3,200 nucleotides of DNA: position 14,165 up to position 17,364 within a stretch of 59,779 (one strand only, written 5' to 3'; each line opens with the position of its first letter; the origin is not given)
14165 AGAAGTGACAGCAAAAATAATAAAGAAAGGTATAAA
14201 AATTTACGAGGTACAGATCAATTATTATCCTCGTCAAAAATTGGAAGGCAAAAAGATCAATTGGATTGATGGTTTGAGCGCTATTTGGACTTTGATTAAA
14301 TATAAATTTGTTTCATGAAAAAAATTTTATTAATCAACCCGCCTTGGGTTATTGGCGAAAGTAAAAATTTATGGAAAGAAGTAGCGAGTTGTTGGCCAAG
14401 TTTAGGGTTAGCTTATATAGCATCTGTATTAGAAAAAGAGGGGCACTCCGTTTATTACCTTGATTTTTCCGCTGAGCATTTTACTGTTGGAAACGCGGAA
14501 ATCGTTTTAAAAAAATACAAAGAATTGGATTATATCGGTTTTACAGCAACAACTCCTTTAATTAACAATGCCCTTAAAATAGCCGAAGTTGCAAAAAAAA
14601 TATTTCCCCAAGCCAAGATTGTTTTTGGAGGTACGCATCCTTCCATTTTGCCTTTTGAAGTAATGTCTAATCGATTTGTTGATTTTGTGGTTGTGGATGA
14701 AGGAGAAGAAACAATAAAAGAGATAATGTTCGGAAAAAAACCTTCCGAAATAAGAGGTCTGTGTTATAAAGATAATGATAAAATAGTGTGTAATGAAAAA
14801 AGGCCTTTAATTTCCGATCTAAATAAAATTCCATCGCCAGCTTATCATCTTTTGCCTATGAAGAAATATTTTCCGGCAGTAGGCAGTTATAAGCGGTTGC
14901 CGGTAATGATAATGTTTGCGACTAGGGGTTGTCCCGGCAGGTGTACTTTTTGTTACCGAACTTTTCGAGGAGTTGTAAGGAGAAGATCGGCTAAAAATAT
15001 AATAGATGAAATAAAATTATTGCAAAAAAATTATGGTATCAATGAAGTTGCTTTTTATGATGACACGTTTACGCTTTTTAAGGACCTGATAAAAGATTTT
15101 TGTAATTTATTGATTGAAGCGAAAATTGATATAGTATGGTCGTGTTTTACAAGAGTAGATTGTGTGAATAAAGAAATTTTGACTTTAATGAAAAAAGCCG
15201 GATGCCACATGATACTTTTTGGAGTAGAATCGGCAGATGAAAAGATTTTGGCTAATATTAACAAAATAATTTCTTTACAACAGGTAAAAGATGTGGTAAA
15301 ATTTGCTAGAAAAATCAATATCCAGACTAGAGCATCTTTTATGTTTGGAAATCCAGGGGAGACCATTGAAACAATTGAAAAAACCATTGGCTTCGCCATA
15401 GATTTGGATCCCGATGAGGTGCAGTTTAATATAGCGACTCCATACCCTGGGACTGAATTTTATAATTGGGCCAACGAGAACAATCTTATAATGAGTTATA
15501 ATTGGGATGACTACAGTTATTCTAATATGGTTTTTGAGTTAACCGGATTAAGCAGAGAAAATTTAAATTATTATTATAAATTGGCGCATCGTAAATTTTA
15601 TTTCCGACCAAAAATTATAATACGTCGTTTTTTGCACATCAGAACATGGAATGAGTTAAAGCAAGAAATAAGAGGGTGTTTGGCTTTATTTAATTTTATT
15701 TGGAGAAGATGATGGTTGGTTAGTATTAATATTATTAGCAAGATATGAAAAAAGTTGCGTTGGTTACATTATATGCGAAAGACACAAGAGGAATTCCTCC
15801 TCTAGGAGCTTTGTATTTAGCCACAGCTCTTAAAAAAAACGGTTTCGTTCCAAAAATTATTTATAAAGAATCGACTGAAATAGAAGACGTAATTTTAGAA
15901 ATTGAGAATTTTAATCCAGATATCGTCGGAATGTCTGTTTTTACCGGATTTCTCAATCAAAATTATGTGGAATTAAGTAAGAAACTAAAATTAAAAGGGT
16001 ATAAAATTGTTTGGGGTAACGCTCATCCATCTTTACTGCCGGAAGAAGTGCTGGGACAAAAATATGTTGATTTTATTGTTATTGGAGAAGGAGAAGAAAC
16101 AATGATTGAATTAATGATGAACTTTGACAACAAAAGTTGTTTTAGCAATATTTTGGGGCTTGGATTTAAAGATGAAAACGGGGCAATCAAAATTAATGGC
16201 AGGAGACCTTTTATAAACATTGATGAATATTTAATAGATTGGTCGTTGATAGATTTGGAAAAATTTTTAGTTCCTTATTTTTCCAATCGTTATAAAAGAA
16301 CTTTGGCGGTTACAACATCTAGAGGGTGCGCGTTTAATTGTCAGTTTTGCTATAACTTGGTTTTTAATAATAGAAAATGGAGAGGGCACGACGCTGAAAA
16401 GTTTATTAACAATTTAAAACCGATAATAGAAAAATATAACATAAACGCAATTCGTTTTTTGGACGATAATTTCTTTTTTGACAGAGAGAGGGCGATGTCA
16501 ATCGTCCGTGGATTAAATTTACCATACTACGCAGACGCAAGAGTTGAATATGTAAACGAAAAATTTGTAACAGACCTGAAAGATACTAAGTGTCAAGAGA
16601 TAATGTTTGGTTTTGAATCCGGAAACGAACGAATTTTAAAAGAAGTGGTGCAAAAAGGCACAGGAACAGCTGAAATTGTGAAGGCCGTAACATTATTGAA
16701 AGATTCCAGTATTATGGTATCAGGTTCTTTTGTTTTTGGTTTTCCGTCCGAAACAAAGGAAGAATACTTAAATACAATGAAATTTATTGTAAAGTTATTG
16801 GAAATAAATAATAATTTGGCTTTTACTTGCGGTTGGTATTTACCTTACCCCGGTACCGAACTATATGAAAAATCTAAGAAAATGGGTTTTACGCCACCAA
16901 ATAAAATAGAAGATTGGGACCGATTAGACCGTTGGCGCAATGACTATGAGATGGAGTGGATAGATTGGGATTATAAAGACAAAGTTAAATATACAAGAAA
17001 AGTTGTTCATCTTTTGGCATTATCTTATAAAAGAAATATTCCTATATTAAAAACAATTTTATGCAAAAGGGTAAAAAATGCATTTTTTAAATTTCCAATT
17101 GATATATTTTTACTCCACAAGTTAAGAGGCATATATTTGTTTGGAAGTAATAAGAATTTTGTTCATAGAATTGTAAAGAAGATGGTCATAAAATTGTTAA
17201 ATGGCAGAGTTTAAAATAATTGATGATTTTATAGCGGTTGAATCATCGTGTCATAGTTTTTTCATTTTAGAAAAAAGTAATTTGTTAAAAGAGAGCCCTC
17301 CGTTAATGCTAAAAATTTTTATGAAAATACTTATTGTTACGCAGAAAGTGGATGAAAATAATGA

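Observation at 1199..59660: One ~58-kb, 48-gene, single-strand glycan assembly and tailoring mega-locus behind a consensus promoter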

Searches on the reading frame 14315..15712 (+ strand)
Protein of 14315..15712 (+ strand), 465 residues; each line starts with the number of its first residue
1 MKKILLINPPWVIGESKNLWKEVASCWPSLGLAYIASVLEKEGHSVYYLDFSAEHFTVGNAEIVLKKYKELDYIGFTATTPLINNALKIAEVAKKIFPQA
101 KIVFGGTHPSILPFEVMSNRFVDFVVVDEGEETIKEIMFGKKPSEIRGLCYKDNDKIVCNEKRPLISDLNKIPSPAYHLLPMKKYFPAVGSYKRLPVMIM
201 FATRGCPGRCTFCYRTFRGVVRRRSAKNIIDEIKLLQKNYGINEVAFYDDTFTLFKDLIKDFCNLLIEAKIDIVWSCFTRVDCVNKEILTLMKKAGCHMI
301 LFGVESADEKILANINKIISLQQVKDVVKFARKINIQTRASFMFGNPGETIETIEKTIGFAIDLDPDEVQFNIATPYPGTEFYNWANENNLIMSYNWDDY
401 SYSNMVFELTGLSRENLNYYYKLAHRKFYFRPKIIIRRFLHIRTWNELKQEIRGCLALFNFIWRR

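Call 7: search_protein_families(library=pfam, proteins=[window:14315-15712:+], max_evalue=0.001)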
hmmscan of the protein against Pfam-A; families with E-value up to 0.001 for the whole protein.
window:14315-15712:+ (465 aa): 2 families
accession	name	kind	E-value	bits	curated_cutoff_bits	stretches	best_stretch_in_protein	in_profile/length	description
PF04055.27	Radical_SAM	-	1.8e-28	100.2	29.5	1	202-360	3-165/166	Radical SAM superfamily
PF02310.24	B12-binding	-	8.6e-25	87.4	32.1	1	22-137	7-120/121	B12 binding domain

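Call 29: search_protein_families(library=ncbifam, proteins=[window:14315-15712:+], max_evalue=0.001)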
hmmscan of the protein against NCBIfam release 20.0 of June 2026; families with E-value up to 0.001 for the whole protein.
window:14315-15712:+ (465 aa): 37 families (the best 25 are shown)
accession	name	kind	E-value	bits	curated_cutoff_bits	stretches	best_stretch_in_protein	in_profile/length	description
TIGR03471.1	HpnJ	equivalog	2.2e-77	260.9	577.6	1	21-462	26-467/472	hopanoid biosynthesis associated radical SAM protein HpnJ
TIGR02026.1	BchE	equivalog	4.8e-66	223.6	481.35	1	3-459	1-455/497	magnesium-protoporphyrin IX monomethyl ester anaerobic oxidative cyclase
NF050148.1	rSAM_ApyD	equivalog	9.8e-48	163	750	1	25-389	21-396/645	RiPP biosynthesis radical SAM protein ApyD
NF038361.1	rSAM_Sden_1168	equivalog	3.2e-46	158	575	1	3-393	64-480/560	Sden_1168 family B12-binding radical SAM P-methyltransferase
TIGR04479.1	bcpD_PhpK_rSAM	subfamily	1.7e-41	142.2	600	1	28-370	71-415/504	PhpK family radical SAM P-methyltransferase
TIGR04014.1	B12_SAM_MJ_0865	equivalog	1.1e-38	133.2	360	1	70-389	40-361/434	methyl-coenzyme M reductase glutamine C-methyltransferase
TIGR04072.2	rSAM_ladder_B12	equivalog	1.8e-38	132.4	360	1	28-390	18-376/443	lipid biosynthesis B12-binding/radical SAM protein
TIGR04385.1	B12_rSAM_cofa1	equivalog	1.7e-34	119.8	450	1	30-360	21-360/438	B12 lower ligand biosynthesis radical SAM protein BzaD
NF033070.1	rSAM_AprD4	equivalog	1.7e-31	109.6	500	1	160-419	161-422/456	AprD4 family radical SAM diol-dehydratase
TIGR04367.1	HpnR_B12_rSAM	equivalog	2.1e-27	95.8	650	1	27-396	20-381/490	hopanoid C-3 methylase HpnR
TIGR04295.1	B12_rSAM_oligo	hypoth_equivalog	1.2e-25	90.2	400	1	3-332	1-331/422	TIGR04295 family B12-binding domain-containing radical SAM protein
TIGR03975.1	rSAM_ocin_1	subfamily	8.4e-25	87.3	281.85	1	71-355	129-421/606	RiPP maturation radical SAM C-methyltransferase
NF033712.0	B12_rSAM_KedN5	subfamily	1e-24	86.8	700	1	69-353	61-359/624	KedN5 family methylcobalamin-dependent radical SAM C-methyltransferase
TIGR04013.1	B12_SAM_MJ_1487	hypoth_equivalog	6.2e-24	84.5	251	1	72-386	45-357/382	TIGR04013 family B12-binding domain/radical SAM domain-containing protein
NF040542.1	rSAM_RCCLKC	equivalog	1.6e-23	83.6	450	1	83-360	62-346/423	arsinothricin biosynthesis radical SAM protein ArsL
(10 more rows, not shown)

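Call 104: find_related_loci(query=window:14315-15712:+, collection=genome_contigs, flank=10000)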
Query window:14315-15712:+ (465 aa) in genome_contigs; peptide patterns used: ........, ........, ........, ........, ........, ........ (x = any residue, [..] = any of these).
140 stretches matched a pattern; 103 encode a relative of the query (tblastn E <= 1e-3); the best 80 are kept; 80 distinct loci.
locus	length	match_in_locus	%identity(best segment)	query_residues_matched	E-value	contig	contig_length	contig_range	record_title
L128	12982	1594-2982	66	1-463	0e+0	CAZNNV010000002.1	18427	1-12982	MAG TPA_asm: uncultured Candidatus Saccharibacteria bacterium isolate SRP050083_co1_313 genome assembly, contig: NODE_12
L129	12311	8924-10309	61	4-465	0e+0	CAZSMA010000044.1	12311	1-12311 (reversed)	MAG TPA_asm: uncultured Methanosarcinales archaeon isolate SRP256446_co1_47 genome assembly, contig: NODE_2444_length_12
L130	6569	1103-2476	63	3-460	0e+0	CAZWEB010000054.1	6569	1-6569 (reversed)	MAG TPA_asm: Candidatus Woesearchaeota archaeon isolate SRP178699_co1_446 genome assembly, contig: NODE_16999_length_656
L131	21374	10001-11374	58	3-460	0e+0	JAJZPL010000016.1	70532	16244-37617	MAG: bacterium isolate SKS1.bin123 NODE_584_length_70532_cov_2.909793, whole genome shotgun sequence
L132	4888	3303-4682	58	4-463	0e+0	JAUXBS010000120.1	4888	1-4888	MAG: Clostridia bacterium isolate CSMAG_2805 CSMAG_2805_k117_452509_length_4888_cov_8.0000, whole genome shotgun sequenc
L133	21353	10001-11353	50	3-454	7e-157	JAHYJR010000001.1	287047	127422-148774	MAG: Nanobdellati archaeon isolate KA27 NODE_4_length_287047_cov_127.360979, whole genome shotgun sequence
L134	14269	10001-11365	48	3-458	2e-150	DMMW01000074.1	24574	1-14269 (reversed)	MAG TPA_asm: Elusimicrobia bacterium isolate UBA9627 contig_890, whole genome shotgun sequence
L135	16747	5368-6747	47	1-461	4e-144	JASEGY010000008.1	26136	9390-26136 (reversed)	MAG: bacterium isolate Yes70-08 NODE_8_length_26136_cov_272.812507, whole genome shotgun sequence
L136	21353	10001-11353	45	4-454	1e-142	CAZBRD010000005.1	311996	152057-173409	MAG TPA_asm: uncultured Phycisphaeraceae bacterium isolate SRP287051_co1_53 genome assembly, contig: NODE_49_length_3119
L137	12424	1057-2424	45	4-459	4e-140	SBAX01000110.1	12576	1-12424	MAG: Phycisphaera mikurensis isolate Bin_18_1 Hy_contig32393, whole genome shotgun sequence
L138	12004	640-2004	45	5-459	3e-140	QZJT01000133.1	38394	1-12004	MAG: Phycisphaerales bacterium isolate SURF_32 Ga0104751_1001539, whole genome shotgun sequence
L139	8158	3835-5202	46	4-459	9e-140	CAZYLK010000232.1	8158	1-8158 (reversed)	MAG TPA_asm: uncultured Phycisphaeraceae bacterium isolate SRP193661_co1_22 genome assembly, contig: NODE_8824_length_81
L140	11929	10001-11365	47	4-459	2e-139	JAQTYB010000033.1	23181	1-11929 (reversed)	MAG: Elusimicrobiales bacterium isolate STC_27 NODE_4596_length_23181_cov_3.834042_Sandtown_C, whole genome shotgun sequ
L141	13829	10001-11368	44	4-459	4e-139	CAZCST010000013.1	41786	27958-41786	MAG TPA_asm: uncultured Phycisphaera sp. isolate binchicken_co200_315 genome assembly, contig: k141_555563, whole genome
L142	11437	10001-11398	46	4-463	3e-138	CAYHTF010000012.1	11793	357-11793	MAG TPA_asm: uncultured Candidatus Saccharibacteria bacterium isolate ERP119705_co14_36 genome assembly, contig: NODE_71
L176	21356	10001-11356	38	2-458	2e-102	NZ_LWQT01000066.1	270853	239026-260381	Paramagnetospirillum marisnigri strain SP-1 NODE_3_length_270853_cov_106.897_ID_7666, whole genome shotgun sequence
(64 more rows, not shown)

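Call 112: search_protein_families(library=pfam, proteins=[L176:10-897:+, L176:894-1874:+, L176:3478-5427:+, L176:4677-6227:+, L176:6220-7932:+, L176:7755-9785:+, L176:17442-18071:+, L176:20333-21289:+, L176:18923-20011:-, L176:18176-18796:-], max_evalue=0.001)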
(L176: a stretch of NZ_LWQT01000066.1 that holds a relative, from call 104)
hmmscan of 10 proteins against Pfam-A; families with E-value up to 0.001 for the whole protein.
L176:10-897:+ (295 aa): 3 families
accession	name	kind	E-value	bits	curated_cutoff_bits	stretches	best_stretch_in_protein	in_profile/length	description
PF00483.29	NTP_transferase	-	3.7e-41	141.7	21.2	1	61-282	2-241/245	Nucleotidyl transferase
PF12804.13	NTP_transf_3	-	1.5e-09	38.7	27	1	61-198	1-131/160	MobA-like NTP transferase domain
PF00571.33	CBS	-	0.00042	21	24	1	4-45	4-45/57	CBS domain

L176:894-1874:+ (326 aa): 7 families
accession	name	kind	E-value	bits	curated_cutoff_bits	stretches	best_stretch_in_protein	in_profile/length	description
PF01370.27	Epimerase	-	7.7e-51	173.2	20.9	1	5-254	1-240/240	NAD dependent epimerase/dehydratase family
PF16363.11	GDP_Man_Dehyd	-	3.2e-42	145.6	27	1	6-308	1-323/332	GDP-mannose 4,6 dehydratase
PF01073.25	3Beta_HSD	-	9.9e-12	44.9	22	1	6-125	1-122/280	3-beta hydroxysteroid dehydrogenase/isomerase family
PF02719.21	Polysacc_synt_2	-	1e-08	35.2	20.2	1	5-195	1-188/293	Polysaccharide biosynthesis protein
PF04321.23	RmlD_sub_bind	-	1e-08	35.1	27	1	5-158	3-140/287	RmlD substrate binding domain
PF05368.20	NmrA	-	1.8e-07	31.5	27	1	5-120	5-108/298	NmrA-like family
PF13460.12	NAD_binding_10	-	3.9e-07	30.6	27.2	1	9-140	1-120/184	NAD(P)H-binding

L176:3478-5427:+ (649 aa): 13 families
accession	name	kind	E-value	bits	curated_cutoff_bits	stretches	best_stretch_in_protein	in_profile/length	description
PF08240.17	ADH_N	-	2.9e-25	88.9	23.5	1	334-448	1-102/104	Alcohol dehydrogenase GroES-like domain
PF00535.33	Glycos_transf_2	-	1.6e-21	77.4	23.3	1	13-135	1-126/168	Glycosyl transferase family 2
PF16912.11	Glu_dehyd_C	-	1.4e-13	51.3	34.9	1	457-633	4-201/211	Glucose dehydrogenase C-terminus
PF13641.12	Glyco_tranf_2_3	-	1.4e-10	42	27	1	12-223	3-228/230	Glycosyltransferase like family 2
PF00107.32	ADH_zinc_N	-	8e-10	39.2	31.8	1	507-608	14-127/129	Zinc-binding dehydrogenase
PF01266.30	DAO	-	2.5e-06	27.7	27.9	1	487-516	2-31/353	FAD dependent oxidoreductase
PF02558.23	ApbA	-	2.6e-05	24.3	22.2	1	488-529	2-42/150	Ketopantoate reductase PanE/ApbA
PF03721.20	UDPG_MGDP_dh_N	-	5.7e-05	23.2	27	1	486-526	2-42/187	UDP-glucose/GDP-mannose dehydrogenase family, NAD binding domain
PF02737.24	3HCDH_N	-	0.00014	22.3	22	1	487-525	2-40/180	3-hydroxyacyl-CoA dehydrogenase, NAD binding domain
PF07992.20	Pyr_redox_2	-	0.00021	21.2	26.1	1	481-522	139-180/291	Pyridine nucleotide-disulphide oxidoreductase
PF13450.12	NAD_binding_8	-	0.00029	21.5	21.9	1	489-516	1-28/68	NAD(P)-binding Rossmann-like domain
PF03446.21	NAD_binding_2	-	0.00042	20.8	21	0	487-533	2-48/161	NAD binding domain of 6-phosphogluconate dehydrogenase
PF13602.12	ADH_zinc_N_2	-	0.00049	21.5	27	0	535-637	17-127/134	Zinc-binding dehydrogenase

L176:4677-6227:+ (516 aa): 2 families
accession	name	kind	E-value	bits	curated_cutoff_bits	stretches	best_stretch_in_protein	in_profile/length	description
PF02348.25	CTP_transf_3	-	9.1e-37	127.4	22.6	1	263-474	1-212/217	Cytidylyltransferase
PF12804.13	NTP_transf_3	-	5.4e-07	30.4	27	1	269-381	11-115/160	MobA-like NTP transferase domain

L176:6220-7932:+ (570 aa): 0 families

L176:7755-9785:+ (676 aa): 4 families
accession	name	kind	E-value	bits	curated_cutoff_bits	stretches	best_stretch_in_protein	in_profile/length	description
PF00005.33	ABC_tran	-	5.2e-31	108.5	25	1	440-590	1-137/137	ABC transporter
PF00664.28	ABC_membrane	-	5.9e-05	23.3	28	1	134-322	32-220/274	ABC transporter transmembrane region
PF13555.12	AAA_29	-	8.1e-05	22.7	27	1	449-478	22-50/61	P-loop containing region of AAA domain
PF02463.25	SMC_N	-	0.00015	21.7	40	0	561-632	136-211/220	RecF/RecN/SMC N terminal domain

L176:17442-18071:+ (209 aa): 2 families
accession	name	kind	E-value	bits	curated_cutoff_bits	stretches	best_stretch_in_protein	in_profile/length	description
PF00132.30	Hexapep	-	1.4e-11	44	27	1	140-172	2-34/36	Bacterial transferase hexapeptide (six repeats)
PF14602.12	Hexapep_2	-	0.00013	22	27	0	139-168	1-28/34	Hexapeptide repeat of succinyl-transferase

L176:20333-21289:+ (318 aa): 0 families

L176:18923-20011:- (362 aa): 0 families

L176:18176-18796:- (206 aa): 0 families

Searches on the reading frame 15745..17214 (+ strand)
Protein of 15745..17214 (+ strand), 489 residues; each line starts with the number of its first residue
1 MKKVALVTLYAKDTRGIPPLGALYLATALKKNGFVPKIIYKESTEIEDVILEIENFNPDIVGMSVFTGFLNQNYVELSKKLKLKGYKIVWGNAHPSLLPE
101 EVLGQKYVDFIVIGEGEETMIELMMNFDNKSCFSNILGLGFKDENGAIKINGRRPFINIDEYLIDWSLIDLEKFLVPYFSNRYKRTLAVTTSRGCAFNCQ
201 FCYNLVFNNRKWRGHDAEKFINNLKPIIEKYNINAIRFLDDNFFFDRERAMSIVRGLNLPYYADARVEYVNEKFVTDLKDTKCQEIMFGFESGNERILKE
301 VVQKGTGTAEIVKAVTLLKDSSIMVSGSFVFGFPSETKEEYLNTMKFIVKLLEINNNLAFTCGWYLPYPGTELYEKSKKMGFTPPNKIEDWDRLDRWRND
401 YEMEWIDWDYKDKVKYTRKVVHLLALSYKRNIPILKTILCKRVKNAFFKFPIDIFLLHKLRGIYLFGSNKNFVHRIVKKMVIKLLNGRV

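Call 7: search_protein_families(library=pfam, proteins=[window:15745-17214:+], max_evalue=0.001)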
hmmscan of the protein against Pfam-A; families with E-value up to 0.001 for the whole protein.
window:15745-17214:+ (489 aa): 2 families
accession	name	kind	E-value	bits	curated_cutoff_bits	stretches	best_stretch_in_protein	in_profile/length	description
PF02310.24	B12-binding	-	1e-17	64.5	32.1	1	17-123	12-120/121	B12 binding domain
PF04055.27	Radical_SAM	-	5.3e-15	56.4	29.5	1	190-348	2-166/166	Radical SAM superfamily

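Call 29: search_protein_families(library=ncbifam, proteins=[window:15745-17214:+], max_evalue=0.001)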
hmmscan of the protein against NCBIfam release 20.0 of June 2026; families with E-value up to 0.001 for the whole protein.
window:15745-17214:+ (489 aa): 26 families (the best 25 are shown)
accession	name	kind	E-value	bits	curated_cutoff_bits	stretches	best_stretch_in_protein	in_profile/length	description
TIGR03471.1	HpnJ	equivalog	1.6e-38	132.8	577.6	1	76-387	86-397/472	hopanoid biosynthesis associated radical SAM protein HpnJ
TIGR02026.1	BchE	equivalog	2.9e-38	132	481.35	1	16-378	19-388/497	magnesium-protoporphyrin IX monomethyl ester anaerobic oxidative cyclase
TIGR04013.1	B12_SAM_MJ_1487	hypoth_equivalog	6.9e-33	114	251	2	39-242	24-206/382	TIGR04013 family B12-binding domain/radical SAM domain-containing protein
TIGR04014.1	B12_SAM_MJ_0865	equivalog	7.6e-32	110.6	360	1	21-375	13-356/434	methyl-coenzyme M reductase glutamine C-methyltransferase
NF050148.1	rSAM_ApyD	equivalog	1.4e-28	99.7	750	1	53-377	70-393/645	RiPP biosynthesis radical SAM protein ApyD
NF038361.1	rSAM_Sden_1168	equivalog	1.2e-27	96.7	575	1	35-381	118-477/560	Sden_1168 family B12-binding radical SAM P-methyltransferase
TIGR04479.1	bcpD_PhpK_rSAM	subfamily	6.1e-27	94.2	600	1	110-349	174-407/504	PhpK family radical SAM P-methyltransferase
TIGR04072.2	rSAM_ladder_B12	equivalog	4e-26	91.6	360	1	17-381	16-376/443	lipid biosynthesis B12-binding/radical SAM protein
NF033070.1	rSAM_AprD4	equivalog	2.5e-21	76.1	500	1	161-382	173-395/456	AprD4 family radical SAM diol-dehydratase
TIGR03975.1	rSAM_ocin_1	subfamily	1.5e-20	73.3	281.85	1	46-351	117-430/606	RiPP maturation radical SAM C-methyltransferase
TIGR04367.1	HpnR_B12_rSAM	equivalog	2.1e-19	69.4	650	1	14-377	17-373/490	hopanoid C-3 methylase HpnR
NF040542.1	rSAM_RCCLKC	equivalog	3e-16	59.6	450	1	18-350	12-349/423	arsinothricin biosynthesis radical SAM protein ArsL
TIGR04385.1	B12_rSAM_cofa1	equivalog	2.2e-15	56.8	450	1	83-356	97-369/438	B12 lower ligand biosynthesis radical SAM protein BzaD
NF040546.1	rSAM_CUAEP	equivalog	2.4e-14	52.9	500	1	18-355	12-345/468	CUAEP/CCAEP-tail radical SAM (seleno)protein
TIGR04190.1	B12_SAM_Ta0216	equivalog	3.6e-14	52.2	500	1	19-394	37-444/554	TIGR04190 family B12-binding domain/radical SAM domain protein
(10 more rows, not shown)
